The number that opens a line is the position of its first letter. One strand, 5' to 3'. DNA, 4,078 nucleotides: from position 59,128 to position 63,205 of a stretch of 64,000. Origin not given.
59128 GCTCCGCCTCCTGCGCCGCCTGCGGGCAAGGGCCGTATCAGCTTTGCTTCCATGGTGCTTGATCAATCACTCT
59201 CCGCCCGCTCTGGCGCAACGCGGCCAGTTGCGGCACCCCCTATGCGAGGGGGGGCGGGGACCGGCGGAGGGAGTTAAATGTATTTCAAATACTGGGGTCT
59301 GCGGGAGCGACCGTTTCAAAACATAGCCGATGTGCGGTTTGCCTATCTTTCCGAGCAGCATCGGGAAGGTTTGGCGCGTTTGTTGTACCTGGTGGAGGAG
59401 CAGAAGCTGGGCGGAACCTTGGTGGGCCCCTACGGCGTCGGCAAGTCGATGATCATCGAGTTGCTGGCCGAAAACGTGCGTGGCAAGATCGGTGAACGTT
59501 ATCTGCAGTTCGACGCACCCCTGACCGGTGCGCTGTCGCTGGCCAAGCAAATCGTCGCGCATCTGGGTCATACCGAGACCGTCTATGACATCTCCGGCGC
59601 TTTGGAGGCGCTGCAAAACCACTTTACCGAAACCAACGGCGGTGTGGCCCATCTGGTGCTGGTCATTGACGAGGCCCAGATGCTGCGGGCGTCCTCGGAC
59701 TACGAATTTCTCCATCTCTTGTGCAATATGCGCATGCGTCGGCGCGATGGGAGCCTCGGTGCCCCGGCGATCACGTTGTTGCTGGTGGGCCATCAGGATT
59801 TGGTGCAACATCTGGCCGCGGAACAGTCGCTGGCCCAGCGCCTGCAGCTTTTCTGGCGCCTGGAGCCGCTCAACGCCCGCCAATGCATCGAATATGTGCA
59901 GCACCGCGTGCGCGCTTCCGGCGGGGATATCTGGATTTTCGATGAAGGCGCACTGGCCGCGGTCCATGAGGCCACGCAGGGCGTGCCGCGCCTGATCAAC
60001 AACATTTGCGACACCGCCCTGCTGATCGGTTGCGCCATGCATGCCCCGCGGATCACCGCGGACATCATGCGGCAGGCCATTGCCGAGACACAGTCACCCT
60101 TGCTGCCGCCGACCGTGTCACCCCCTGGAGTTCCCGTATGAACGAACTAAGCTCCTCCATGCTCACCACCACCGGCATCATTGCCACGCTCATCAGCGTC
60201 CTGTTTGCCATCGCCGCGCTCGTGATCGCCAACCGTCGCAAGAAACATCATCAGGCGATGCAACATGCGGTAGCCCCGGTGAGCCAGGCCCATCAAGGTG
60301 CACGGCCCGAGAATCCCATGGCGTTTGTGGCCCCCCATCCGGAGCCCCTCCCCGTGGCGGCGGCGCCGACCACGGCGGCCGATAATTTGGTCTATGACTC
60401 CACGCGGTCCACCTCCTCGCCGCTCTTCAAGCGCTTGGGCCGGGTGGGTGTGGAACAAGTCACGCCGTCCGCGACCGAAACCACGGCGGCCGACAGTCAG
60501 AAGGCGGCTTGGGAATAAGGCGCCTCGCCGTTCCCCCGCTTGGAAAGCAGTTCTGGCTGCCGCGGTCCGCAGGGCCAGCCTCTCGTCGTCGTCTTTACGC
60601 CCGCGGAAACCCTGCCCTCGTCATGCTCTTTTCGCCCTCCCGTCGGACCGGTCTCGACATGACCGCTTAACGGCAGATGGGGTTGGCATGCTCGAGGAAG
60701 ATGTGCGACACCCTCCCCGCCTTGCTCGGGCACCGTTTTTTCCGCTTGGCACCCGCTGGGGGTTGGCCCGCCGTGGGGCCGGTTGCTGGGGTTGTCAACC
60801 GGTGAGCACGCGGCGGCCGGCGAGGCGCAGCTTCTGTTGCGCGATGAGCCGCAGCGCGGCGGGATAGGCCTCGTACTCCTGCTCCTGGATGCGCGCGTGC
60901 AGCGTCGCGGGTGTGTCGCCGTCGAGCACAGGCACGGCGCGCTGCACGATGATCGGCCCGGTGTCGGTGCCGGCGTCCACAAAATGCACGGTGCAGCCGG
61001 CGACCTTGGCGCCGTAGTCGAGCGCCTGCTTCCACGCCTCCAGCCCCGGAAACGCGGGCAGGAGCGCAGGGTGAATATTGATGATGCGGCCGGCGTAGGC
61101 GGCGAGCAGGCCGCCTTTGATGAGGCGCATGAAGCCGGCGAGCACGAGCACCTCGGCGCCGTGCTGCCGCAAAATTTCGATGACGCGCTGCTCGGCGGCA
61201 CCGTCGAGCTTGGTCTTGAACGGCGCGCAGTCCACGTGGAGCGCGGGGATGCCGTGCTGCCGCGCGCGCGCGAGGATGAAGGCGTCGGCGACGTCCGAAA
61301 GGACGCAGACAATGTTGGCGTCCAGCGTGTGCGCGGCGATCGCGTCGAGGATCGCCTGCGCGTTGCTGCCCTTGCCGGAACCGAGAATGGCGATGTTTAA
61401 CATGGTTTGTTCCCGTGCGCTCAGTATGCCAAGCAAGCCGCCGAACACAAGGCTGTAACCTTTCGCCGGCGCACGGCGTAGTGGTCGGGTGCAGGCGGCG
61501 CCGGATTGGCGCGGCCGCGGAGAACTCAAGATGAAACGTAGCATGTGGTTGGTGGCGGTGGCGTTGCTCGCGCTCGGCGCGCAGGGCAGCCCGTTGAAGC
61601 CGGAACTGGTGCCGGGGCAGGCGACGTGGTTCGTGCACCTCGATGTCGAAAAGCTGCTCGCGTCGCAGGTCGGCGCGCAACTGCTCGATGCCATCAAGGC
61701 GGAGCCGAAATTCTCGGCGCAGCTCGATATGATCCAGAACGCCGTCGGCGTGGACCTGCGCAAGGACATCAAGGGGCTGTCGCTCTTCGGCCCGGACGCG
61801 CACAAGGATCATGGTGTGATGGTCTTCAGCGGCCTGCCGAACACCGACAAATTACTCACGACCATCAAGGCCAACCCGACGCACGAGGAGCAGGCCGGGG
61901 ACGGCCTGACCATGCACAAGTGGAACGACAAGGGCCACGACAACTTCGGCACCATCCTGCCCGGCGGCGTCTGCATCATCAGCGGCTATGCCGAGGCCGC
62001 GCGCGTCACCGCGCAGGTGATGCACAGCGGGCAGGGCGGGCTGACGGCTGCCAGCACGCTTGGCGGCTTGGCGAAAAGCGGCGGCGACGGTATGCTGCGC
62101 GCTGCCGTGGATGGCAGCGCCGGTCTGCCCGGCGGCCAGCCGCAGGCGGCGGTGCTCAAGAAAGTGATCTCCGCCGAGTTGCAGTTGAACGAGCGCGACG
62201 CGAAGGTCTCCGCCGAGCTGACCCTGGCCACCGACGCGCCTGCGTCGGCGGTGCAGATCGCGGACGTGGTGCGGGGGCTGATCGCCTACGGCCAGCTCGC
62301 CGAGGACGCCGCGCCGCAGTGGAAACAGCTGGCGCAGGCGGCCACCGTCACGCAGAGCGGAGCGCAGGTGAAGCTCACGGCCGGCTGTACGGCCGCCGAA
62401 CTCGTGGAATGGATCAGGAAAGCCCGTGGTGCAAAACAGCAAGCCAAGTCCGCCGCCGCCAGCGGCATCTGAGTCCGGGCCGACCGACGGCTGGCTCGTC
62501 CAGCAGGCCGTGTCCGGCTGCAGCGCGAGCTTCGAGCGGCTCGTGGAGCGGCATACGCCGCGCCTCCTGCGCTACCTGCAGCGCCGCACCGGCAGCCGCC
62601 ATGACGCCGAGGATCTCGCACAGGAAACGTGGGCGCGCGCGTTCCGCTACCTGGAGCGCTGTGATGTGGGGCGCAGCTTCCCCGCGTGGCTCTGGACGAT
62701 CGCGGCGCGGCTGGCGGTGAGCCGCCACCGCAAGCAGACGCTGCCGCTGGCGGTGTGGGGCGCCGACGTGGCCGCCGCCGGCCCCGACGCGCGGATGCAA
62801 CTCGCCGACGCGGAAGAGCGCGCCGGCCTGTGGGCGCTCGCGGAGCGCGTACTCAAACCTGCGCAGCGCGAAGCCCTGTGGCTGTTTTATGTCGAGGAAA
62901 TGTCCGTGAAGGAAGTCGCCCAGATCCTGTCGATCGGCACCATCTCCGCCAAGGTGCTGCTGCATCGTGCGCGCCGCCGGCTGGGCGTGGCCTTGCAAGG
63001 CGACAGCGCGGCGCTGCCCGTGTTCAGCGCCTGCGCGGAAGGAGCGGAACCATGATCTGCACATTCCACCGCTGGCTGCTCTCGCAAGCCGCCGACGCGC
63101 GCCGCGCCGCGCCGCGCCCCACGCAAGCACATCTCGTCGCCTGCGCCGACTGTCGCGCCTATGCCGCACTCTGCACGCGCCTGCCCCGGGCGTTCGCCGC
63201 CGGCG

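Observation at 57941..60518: Receiver / KaiC-like ATPase / ExeA(PEP-CTERM-type) ATPase / membrane protein operon, divergent from the EPS synthase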

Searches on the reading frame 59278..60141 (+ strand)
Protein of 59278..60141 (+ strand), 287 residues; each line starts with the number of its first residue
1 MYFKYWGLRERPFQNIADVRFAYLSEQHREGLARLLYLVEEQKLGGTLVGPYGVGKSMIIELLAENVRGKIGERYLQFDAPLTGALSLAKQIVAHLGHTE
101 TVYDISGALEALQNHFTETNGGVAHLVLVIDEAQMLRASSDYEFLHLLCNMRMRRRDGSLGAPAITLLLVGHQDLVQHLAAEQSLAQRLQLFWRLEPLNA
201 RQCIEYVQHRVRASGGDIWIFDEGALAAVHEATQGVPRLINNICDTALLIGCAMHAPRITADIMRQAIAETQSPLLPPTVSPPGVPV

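Call 3: search_protein_families(library=pfam, proteins=[window:59278-60141:+], max_evalue=0.01)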
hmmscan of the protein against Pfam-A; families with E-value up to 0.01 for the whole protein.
window:59278-60141:+ (287 aa): 6 families
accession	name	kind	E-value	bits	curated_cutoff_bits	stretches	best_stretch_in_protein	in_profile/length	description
PF13401.12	AAA_22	-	1.2e-12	48.7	27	1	42-176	4-127/130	AAA domain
PF13191.12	AAA_16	-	4.2e-06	27.8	32.6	1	26-144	6-152/167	AAA ATPase domain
PF13604.12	AAA_30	-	3.4e-05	24.1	27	1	38-147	13-111/191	AAA domain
PF05621.17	TniB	-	0.00023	21.1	22.4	1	32-191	23-181/189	Bacterial TniB protein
PF13245.12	AAA_19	-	0.00086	19.9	25.1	1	48-174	16-127/134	AAA domain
PF00004.35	AAA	-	0.0099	16.8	21.2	0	48-137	3-70/131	ATPase family associated with various cellular activities (AAA)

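Call 4: search_protein_families(library=ncbifam, proteins=[window:59278-60141:+], max_evalue=0.01)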
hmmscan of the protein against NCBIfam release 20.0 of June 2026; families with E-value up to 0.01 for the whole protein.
window:59278-60141:+ (287 aa): 1 family
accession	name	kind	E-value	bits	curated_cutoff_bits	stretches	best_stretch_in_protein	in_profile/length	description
TIGR03015.1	pepcterm_ATPase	hypoth_equivalog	2.3e-33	115.8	324.5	1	1-272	1-267/269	XrtA/PEP-CTERM system-associated ATPase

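Call 14: search_solved_structures(query=window:59278-60141:+, max_evalue=0.01, show_alignments=3)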
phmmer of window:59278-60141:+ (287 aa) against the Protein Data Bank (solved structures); distinct sequences matched with E-value up to 0.01: 0.

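Call 29: find_homologous_proteins(query=window:59278-60141:+, max_evalue=0.00001)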
Query window:59278-60141:+ (287 aa): 279 proteins with E <= 0.00001 among 3708 candidates; the best 120 are listed.
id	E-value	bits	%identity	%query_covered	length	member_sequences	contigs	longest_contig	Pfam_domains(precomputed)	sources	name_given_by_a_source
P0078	2.2e-188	643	100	100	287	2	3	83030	PF13401.13,PF13191.13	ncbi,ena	-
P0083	2.6e-158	545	85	100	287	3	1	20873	PF13401.13,PF13191.13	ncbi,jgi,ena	jgi:general secretion pathway protein A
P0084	2.3e-155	535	83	99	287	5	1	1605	PF13604.13,PF13401.13,PF13191.13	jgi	-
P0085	2.5e-154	531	82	100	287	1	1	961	PF13401.13,PF13191.13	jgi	-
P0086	1.4e-151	522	80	100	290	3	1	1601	PF13604.13,PF13401.13,PF13191.13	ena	-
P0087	2.3e-150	518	81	100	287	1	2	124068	PF13401.13,PF05621.18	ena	-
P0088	1.2e-145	503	79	100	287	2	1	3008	PF13604.13,PF13401.13,PF05621.18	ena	-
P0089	4.9e-145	501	78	100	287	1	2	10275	PF13604.13,PF13401.13,PF13191.13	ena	-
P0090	6.7e-141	487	76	100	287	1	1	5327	PF13401.13,PF13191.13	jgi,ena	-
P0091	1.9e-139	483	75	100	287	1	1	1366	PF13401.13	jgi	jgi:general secretion pathway protein A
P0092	3.4e-138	479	74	99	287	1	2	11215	PF13401.13,PF13191.13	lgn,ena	-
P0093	3.8e-138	478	74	100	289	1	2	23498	PF13401.13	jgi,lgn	jgi:general secretion pathway protein A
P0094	8.5e-130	451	70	100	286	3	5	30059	PF13401.13,PF13191.13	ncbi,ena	-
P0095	7.1e-128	445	69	100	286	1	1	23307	PF13401.13,PF13191.13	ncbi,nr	ncbi:MAG: AAA family ATPase [Kiritimatiellaeota bacterium]|nr:AAA family ATPase [Kiritimatiellota ba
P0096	2.1e-127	443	71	96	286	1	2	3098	PF13401.13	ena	-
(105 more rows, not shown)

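Call 40: predict_structure(alignment_id=A3)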
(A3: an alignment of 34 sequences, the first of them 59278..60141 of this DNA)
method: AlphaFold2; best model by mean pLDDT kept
length: 287 residues; sequences in the alignment: 34
mean_pLDDT: 88.7   pTM: 0.83
mean pLDDT of the five models: 88.7, 88.7, 88.0, 85.9, 85.1
residues with pLDDT >= 90: 202; 70-90: 65; 50-70: 7; < 50: 13
segments of 3 or more residues with pLDDT < 50: 275-287
pLDDT, mean of each block of 10 residues (from residue 1): 89 81 89 95 95 91 91 90 87 89 92 84 85 91 94 88 94 91 90 95 95 93 97 95 96 96 97 51 34
secondary structure, 60 per line:
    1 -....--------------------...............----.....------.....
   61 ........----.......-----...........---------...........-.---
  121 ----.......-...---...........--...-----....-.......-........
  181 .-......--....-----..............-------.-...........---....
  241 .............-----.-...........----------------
elements in order: H2-5 H26-40 E45-49 H56-68 E73-79 H85-95 H105-115 E125-131 H139-149 E152-154 E160-163 E165-171 H173-181 H183-188 E191-194 H200-213 H223-233 H237-253 H261-271

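Call 43: fold_search(model_id=the predicted structure, library=pdb)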
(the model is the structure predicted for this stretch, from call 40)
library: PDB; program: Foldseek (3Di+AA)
matches with E <= 10: 1830; with E <= 0.001: 1054
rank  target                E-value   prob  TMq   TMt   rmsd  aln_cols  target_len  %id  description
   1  1w5t_A                3.1e-10  1.00  0.62  0.48   5.2       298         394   17  Structure of the Aeropyrum Pernix ORC2 protein (ADPNP-ADP complexes) (released 2004-10-05)
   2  7jgr_G                5.1e-10  1.00  0.69  0.55   4.6       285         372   18  Structure of Drosophila ORC bound to DNA (84 bp) and Cdc6 (released 2020-09-09)
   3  1fnn_A                5.4e-10  1.00  0.69  0.54   4.0       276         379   18  CRYSTAL STRUCTURE OF CDC6P FROM PYROBACULUM AEROPHILUM (released 2000-10-04)
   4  7jgr_A                6.1e-10  1.00  0.68  0.51   4.2       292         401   18  Structure of Drosophila ORC bound to DNA (84 bp) and Cdc6 (released 2020-09-09)
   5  7jk6_A                2.0e-09  1.00  0.65  0.51   4.6       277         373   19  Structure of Drosophila ORC in the active conformation (released 2020-09-09)
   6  1w5s_A                3.7e-09  1.00  0.62  0.48   5.1       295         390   17  Structure of the Aeropyrum Pernix ORC2 protein (ADP form) (released 2004-10-05)
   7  1w5s_B                3.9e-09  1.00  0.64  0.49   5.0       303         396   16  Structure of the Aeropyrum Pernix ORC2 protein (ADP form) (released 2004-10-05)
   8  8efy_K                4.3e-09  1.00  0.54  0.51   5.3       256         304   17  Structure of double homo-hexameric AAA+ ATPase RuvB motors (released 2023-05-10)
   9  8s0e_A                5.4e-09  1.00  0.65  0.53   5.1       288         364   17  H. sapiens OCCM bound to double stranded DNA (released 2024-10-02)
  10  8efy_C                6.4e-09  1.00  0.54  0.52   5.8       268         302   16  Structure of double homo-hexameric AAA+ ATPase RuvB motors (released 2023-05-10)
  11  2v1u_A                6.8e-09  1.00  0.65  0.51   4.5       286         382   16  STRUCTURE OF THE AEROPYRUM PERNIX ORC1 PROTEIN IN COMPLEX WITH DNA (released 2007-09-18)
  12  8xvb_A                8.5e-09  1.00  0.60  0.69   4.1       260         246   17  Cryo-EM structure of ATP-DNA-MuB filaments (released 2024-08-14)
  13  7jk5_A                8.5e-09  1.00  0.63  0.48   4.6       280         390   20  Structure of Drosophila ORC bound to DNA (released 2020-09-09)
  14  2qby_A                1.1e-08  1.00  0.66  0.54   4.8       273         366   14  Crystal structure of a heterodimer of Cdc6/Orc1 initiators bound to origin DNA (from S. solfataricus) (released 2007-09-11)
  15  8efv_C                1.3e-08  1.00  0.55  0.53   5.3       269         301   17  Structure of single homo-hexameric Holliday junction ATP-dependent DNA helicase RuvB motor (released 2023-05-10)
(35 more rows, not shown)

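Call 60: search_protein_families(library=padloc, proteins=[window:59278-60141:+], max_evalue=0.001)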
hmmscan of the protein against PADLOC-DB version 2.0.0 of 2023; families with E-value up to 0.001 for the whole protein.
window:59278-60141:+ (287 aa): 0 families

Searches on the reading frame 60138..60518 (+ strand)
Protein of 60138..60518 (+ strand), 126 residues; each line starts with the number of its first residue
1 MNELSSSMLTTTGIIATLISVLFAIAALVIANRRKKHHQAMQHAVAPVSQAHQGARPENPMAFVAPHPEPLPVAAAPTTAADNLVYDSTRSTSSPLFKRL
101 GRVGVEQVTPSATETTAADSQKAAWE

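Call 3: search_protein_families(library=pfam, proteins=[window:60138-60518:+], max_evalue=0.01)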
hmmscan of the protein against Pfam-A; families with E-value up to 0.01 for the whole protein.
window:60138-60518:+ (126 aa): 0 families

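Call 4: search_protein_families(library=ncbifam, proteins=[window:60138-60518:+], max_evalue=0.01)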
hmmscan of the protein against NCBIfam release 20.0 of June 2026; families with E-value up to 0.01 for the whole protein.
window:60138-60518:+ (126 aa): 0 families

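Call 60: search_protein_families(library=padloc, proteins=[window:60138-60518:+], max_evalue=0.001)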
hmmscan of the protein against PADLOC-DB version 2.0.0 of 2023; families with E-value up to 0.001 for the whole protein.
window:60138-60518:+ (126 aa): 0 families

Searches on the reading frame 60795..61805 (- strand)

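Call 28: search_protein_families(library=pfam, proteins=[window:60795-61805:-], max_evalue=0.0001)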
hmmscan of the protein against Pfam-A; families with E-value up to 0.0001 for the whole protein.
window:60795-61805:- (336 aa): 1 family
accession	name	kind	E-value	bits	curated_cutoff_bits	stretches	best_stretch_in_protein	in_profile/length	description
PF00551.24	Formyl_trans_N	-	9.9e-53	179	26.1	1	137-318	2-181/181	Formyl transferase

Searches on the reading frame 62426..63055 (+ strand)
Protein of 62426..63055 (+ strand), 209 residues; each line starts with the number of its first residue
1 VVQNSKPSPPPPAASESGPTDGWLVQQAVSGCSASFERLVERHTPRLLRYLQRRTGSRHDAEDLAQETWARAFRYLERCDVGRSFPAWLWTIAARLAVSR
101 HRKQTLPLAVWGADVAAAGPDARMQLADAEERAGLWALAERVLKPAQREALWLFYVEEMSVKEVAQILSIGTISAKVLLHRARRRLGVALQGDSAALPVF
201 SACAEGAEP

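Call 28: search_protein_families(library=pfam, proteins=[window:62426-63055:+], max_evalue=0.0001)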
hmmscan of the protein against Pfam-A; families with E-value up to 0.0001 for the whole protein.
window:62426-63055:+ (209 aa): 4 families
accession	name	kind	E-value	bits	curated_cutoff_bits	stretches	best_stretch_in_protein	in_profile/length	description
PF04542.20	Sigma70_r2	-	7.4e-19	67.8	24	1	39-105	1-69/71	Sigma-70 region 2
PF08281.18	Sigma70_r4_2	-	6.2e-11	42.2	25.7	1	143-186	11-54/54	Sigma-70, region 4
PF04545.22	Sigma70_r4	-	2.7e-07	30.4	24.1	1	142-186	4-48/50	Sigma-70, region 4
PF22233.2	PhyR_sigma-like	-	4.7e-05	23.5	27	1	143-184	4-45/50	Response regulator PhyR, sigma-like domain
